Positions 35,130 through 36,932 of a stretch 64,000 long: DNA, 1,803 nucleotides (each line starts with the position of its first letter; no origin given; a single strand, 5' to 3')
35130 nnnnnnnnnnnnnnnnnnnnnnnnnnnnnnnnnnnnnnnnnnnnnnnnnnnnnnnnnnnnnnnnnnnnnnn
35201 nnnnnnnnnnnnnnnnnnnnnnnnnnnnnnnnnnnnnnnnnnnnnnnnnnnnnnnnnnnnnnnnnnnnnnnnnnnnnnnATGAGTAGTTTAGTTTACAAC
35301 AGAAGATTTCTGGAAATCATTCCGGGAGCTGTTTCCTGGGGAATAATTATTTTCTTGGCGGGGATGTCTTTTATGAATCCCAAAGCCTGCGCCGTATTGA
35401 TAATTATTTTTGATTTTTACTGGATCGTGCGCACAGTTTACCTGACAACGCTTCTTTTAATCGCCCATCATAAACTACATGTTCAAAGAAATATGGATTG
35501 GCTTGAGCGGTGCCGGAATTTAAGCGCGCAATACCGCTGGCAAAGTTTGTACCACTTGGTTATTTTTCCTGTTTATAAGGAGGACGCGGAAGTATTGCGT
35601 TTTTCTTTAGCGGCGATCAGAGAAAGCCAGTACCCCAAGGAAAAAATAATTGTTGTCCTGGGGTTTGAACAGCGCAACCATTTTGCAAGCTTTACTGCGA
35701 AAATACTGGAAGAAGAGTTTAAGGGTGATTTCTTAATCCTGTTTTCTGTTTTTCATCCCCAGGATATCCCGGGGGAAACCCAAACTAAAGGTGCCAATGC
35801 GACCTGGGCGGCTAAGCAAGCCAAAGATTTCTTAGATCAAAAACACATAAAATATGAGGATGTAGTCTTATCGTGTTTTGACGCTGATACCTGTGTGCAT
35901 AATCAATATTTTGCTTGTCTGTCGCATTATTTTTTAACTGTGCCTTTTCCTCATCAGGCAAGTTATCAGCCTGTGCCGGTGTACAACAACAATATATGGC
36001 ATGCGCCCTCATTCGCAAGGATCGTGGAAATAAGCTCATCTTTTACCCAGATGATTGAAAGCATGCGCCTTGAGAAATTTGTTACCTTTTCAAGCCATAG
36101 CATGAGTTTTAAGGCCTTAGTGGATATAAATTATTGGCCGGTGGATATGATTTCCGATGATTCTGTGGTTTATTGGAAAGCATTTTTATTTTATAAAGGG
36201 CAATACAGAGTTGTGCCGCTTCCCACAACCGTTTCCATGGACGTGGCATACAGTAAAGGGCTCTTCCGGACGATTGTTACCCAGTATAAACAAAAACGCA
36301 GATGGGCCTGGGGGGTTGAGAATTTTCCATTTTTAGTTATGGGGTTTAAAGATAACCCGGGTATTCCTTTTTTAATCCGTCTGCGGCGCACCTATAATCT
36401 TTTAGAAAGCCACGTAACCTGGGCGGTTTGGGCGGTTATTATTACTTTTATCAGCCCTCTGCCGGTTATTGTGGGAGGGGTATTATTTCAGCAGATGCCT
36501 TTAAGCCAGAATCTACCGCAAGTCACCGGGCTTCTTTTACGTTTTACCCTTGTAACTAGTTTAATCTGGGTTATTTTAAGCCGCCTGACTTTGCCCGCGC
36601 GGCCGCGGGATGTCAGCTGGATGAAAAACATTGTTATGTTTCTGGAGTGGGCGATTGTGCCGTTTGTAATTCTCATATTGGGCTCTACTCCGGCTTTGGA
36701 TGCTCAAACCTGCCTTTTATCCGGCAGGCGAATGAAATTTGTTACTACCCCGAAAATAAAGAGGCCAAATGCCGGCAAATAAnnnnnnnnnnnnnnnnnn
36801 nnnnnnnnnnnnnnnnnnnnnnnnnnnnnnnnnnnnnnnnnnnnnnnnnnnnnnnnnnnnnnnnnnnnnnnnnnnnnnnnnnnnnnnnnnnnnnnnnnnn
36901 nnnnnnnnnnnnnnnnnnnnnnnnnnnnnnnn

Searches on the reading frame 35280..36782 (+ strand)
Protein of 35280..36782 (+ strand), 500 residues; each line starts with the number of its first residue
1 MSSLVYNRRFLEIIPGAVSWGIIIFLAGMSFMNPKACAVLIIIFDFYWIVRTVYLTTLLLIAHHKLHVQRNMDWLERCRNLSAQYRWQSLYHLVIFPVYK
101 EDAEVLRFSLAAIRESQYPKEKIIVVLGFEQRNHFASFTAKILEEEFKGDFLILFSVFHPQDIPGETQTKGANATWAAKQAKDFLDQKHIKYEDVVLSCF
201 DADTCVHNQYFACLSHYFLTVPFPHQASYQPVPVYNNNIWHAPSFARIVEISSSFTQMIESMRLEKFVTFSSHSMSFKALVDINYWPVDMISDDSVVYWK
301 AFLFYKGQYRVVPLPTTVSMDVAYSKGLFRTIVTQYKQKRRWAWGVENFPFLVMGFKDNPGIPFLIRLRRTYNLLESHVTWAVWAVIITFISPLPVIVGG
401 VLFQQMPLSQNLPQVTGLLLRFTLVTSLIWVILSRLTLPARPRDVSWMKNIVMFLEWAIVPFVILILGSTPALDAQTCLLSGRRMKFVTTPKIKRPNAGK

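Call 65: search_protein_families(library=pfam, proteins=[window:35280-36782:+], max_evalue=0.00001)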
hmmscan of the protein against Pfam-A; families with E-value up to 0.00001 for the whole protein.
window:35280-36782:+ (500 aa): 1 family
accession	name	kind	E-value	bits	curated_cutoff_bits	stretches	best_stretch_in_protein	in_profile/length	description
PF13632.12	Glyco_trans_2_3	-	7.5e-07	29.6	27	1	200-437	5-181/198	Glycosyl transferase family group 2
